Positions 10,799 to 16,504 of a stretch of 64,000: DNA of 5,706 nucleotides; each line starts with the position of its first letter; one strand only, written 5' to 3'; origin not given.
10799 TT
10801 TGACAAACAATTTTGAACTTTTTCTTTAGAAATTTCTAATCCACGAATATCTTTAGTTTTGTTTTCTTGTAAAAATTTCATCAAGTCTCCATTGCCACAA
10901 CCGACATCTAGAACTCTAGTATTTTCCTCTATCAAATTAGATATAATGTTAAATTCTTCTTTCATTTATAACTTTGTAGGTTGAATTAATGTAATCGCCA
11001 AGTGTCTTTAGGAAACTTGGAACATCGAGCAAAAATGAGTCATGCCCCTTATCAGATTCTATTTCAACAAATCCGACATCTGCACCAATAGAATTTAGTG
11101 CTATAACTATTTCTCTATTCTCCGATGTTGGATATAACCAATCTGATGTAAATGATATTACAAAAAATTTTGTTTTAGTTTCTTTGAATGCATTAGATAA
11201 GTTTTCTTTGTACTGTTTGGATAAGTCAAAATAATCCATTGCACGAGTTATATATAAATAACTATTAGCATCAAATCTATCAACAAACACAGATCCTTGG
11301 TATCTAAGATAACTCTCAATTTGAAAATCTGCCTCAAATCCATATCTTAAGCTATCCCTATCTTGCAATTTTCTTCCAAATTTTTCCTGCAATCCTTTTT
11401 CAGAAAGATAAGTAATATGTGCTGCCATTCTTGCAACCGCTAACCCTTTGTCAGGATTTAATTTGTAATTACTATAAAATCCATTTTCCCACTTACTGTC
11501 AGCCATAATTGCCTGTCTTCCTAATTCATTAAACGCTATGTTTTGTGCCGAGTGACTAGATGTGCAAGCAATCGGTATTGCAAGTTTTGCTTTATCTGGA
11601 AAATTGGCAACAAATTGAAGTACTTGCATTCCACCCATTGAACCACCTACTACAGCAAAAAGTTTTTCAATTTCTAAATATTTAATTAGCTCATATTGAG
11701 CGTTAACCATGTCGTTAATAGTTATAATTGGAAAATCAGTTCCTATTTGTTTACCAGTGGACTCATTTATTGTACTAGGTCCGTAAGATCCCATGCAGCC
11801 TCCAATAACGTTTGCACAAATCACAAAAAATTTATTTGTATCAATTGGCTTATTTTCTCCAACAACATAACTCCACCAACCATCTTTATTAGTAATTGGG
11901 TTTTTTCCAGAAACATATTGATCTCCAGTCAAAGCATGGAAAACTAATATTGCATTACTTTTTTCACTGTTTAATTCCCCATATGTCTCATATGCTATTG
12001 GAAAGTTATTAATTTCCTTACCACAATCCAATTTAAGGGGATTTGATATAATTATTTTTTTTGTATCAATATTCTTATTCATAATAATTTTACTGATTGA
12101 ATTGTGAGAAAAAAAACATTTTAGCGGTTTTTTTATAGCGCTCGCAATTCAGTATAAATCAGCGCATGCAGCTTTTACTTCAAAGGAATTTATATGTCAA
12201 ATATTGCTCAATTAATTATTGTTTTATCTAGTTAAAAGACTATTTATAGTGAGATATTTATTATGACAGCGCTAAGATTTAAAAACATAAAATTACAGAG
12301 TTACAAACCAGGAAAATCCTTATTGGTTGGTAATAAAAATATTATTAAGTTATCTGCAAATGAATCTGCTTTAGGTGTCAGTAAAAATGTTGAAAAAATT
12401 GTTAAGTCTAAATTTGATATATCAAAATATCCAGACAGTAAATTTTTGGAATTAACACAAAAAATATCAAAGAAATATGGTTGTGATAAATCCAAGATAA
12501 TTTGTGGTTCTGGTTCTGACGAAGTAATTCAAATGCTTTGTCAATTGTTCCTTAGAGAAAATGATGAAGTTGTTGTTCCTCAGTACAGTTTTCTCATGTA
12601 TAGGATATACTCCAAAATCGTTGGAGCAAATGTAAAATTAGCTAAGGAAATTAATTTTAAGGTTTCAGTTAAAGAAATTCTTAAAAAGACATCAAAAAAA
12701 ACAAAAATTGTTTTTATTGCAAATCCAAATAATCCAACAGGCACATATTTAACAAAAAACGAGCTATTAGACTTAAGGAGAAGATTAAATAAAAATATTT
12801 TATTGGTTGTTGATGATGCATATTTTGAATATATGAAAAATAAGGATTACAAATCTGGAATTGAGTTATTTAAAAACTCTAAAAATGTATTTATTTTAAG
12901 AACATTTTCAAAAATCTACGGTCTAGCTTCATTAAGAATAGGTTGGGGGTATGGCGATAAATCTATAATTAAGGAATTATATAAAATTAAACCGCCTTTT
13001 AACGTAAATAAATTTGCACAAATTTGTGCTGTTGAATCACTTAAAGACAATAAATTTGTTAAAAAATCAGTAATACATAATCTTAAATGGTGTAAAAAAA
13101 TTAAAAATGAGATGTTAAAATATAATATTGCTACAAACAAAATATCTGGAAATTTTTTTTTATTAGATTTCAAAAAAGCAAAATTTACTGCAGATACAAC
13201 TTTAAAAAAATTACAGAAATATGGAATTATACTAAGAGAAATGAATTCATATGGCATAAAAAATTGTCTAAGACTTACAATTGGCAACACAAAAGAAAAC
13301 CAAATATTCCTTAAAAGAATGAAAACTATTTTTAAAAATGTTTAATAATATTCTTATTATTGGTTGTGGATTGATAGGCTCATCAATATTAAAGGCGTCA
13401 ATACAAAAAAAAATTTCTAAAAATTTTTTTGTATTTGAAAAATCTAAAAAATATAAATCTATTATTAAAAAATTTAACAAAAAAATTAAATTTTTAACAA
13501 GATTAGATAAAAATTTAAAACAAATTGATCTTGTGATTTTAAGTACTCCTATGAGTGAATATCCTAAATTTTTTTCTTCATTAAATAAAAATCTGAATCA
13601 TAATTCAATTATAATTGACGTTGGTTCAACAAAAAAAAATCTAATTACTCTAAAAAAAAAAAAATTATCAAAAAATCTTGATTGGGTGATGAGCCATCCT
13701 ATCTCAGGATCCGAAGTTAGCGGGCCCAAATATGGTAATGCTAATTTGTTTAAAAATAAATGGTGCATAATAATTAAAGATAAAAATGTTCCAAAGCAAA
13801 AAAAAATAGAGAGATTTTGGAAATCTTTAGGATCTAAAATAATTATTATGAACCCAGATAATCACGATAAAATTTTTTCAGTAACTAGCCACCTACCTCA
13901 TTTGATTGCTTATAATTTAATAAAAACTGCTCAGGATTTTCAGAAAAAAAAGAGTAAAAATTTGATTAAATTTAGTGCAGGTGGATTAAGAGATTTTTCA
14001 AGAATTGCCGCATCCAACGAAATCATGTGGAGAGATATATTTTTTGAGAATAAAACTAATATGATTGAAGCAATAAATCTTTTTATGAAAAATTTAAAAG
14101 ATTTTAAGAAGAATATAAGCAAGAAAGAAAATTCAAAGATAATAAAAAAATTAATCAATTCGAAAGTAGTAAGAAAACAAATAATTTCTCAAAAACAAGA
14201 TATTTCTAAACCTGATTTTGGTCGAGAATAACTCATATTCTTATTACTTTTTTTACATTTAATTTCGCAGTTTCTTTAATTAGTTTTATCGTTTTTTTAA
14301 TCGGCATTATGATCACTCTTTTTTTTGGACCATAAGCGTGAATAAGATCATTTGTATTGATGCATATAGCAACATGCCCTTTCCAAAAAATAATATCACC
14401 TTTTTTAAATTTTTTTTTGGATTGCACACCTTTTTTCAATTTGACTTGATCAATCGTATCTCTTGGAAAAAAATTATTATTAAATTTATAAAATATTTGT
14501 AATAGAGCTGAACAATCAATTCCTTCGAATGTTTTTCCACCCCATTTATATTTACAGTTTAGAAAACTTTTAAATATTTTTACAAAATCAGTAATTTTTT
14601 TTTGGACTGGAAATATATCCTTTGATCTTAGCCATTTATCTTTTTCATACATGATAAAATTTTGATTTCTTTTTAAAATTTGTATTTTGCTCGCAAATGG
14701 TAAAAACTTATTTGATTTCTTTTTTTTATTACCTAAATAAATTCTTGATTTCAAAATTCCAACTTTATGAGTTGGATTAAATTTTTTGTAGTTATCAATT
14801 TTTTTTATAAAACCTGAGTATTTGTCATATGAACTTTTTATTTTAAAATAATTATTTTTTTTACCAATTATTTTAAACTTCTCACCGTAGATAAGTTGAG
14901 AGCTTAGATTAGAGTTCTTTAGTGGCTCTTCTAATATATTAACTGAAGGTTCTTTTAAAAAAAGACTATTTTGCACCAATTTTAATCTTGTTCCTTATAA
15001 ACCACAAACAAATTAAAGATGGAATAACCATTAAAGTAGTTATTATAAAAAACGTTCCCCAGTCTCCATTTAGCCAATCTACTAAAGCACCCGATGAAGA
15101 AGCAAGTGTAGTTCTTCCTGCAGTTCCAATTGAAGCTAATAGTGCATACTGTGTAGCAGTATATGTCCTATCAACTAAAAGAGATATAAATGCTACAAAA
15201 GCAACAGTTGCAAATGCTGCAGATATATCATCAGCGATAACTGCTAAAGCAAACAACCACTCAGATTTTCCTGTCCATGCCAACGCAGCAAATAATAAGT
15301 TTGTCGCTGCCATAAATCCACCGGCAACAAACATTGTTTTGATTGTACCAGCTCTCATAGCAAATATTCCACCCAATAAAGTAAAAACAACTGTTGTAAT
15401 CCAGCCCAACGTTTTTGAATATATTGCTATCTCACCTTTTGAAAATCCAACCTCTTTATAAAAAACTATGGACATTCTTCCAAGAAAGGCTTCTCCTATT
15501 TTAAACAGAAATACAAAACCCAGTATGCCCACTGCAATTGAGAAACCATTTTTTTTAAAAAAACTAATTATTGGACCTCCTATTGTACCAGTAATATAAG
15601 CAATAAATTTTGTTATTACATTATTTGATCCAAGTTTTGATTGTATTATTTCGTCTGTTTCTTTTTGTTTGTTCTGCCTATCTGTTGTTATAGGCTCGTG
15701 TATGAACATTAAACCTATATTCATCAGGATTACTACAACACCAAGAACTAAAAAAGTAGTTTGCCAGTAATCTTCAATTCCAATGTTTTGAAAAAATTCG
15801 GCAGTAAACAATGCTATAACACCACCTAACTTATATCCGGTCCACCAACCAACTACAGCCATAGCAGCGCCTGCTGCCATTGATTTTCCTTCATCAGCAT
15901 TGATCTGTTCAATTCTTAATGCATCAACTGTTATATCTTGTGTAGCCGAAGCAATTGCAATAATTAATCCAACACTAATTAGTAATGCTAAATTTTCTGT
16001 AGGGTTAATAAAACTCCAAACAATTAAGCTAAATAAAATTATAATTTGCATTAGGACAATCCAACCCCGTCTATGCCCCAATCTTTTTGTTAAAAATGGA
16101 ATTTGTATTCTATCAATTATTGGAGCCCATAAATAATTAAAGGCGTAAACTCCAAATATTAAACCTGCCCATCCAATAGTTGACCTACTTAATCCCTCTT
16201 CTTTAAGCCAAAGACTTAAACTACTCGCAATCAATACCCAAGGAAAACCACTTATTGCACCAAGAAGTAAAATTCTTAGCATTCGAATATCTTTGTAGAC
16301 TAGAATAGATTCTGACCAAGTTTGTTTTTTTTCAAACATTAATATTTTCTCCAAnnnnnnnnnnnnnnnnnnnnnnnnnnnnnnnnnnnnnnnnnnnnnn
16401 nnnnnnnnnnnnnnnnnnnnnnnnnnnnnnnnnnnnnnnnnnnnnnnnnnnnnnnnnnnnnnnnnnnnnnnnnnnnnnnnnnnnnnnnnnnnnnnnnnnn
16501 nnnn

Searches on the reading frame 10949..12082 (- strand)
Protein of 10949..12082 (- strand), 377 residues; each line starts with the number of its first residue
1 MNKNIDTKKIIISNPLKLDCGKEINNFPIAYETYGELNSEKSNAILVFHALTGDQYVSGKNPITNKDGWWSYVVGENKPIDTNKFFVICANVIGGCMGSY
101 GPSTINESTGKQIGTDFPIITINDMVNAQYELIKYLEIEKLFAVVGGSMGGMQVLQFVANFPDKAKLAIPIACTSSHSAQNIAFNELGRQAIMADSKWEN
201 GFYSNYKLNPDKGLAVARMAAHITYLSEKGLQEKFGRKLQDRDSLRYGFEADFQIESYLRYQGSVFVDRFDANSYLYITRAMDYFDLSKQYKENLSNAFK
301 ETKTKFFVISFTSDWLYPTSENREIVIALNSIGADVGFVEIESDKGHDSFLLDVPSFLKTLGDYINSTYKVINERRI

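Call 58: search_protein_families(library=pfam, proteins=[window:10949-12082:-], max_evalue=0.00001)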
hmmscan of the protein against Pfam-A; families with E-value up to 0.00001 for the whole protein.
window:10949-12082:- (377 aa): 1 family
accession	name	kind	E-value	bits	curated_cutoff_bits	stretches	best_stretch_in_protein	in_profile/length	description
PF00561.26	Abhydrolase_1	-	1.2e-15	58.3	25.8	1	44-352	2-243/245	alpha/beta hydrolase fold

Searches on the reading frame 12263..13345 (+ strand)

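Call 58: search_protein_families(library=pfam, proteins=[window:12263-13345:+], max_evalue=0.00001)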
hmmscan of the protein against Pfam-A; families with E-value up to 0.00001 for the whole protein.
window:12263-13345:+ (360 aa): 1 family
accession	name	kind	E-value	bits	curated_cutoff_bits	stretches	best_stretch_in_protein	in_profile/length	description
PF00155.27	Aminotran_1_2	-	2.2e-55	188.8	19.7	1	26-352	2-360/361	Aminotransferase class I and II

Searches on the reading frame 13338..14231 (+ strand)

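Call 58: search_protein_families(library=pfam, proteins=[window:13338-14231:+], max_evalue=0.00001)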
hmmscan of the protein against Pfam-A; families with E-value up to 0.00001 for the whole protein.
window:13338-14231:+ (297 aa): 3 families
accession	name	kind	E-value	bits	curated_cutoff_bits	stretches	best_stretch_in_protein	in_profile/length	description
PF20463.3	PDH_C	-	3.2e-25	88.8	22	1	173-270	2-98/102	Prephenate dehydrogenase, dimerization domain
PF02153.23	PDH_N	-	5.8e-20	71.8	26.5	1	47-169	29-153/154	Prephenate dehydrogenase, nucleotide-binding domain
PF03807.23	F420_oxidored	-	5.5e-08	33.7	21.6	1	5-96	2-92/94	NADP oxidoreductase coenzyme F420-dependent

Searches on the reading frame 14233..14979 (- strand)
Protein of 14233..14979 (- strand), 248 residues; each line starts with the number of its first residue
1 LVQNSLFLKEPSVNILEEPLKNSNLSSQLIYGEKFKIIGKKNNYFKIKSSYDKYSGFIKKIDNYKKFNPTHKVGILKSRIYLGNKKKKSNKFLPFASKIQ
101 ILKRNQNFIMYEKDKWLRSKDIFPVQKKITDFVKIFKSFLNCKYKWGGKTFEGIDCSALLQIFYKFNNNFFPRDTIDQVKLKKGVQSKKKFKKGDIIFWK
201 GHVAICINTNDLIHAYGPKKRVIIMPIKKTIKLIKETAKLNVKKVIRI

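Call 59: search_protein_families(library=pfam, proteins=[window:14233-14979:-], max_evalue=0.00001)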
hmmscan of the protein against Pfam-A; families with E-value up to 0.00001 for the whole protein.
window:14233-14979:- (248 aa): 2 families
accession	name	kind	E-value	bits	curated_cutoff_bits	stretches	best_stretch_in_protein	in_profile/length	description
PF00877.26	NLPC_P60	-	7.1e-16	58.5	23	1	143-229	3-93/105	NlpC/P60 family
PF18348.7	SH3_16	-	6.9e-06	26.2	25.8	0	17-59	3-45/49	Bacterial dipeptidyl-peptidase Sh3 domain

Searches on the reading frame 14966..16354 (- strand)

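Call 59: search_protein_families(library=pfam, proteins=[window:14966-16354:-], max_evalue=0.00001)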
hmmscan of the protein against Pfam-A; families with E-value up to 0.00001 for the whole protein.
window:14966-16354:- (462 aa): 1 family
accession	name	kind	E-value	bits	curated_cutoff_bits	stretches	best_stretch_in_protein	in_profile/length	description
PF07690.21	MFS_1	-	2.6e-22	79.7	33.4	2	29-413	2-342/347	Major Facilitator Superfamily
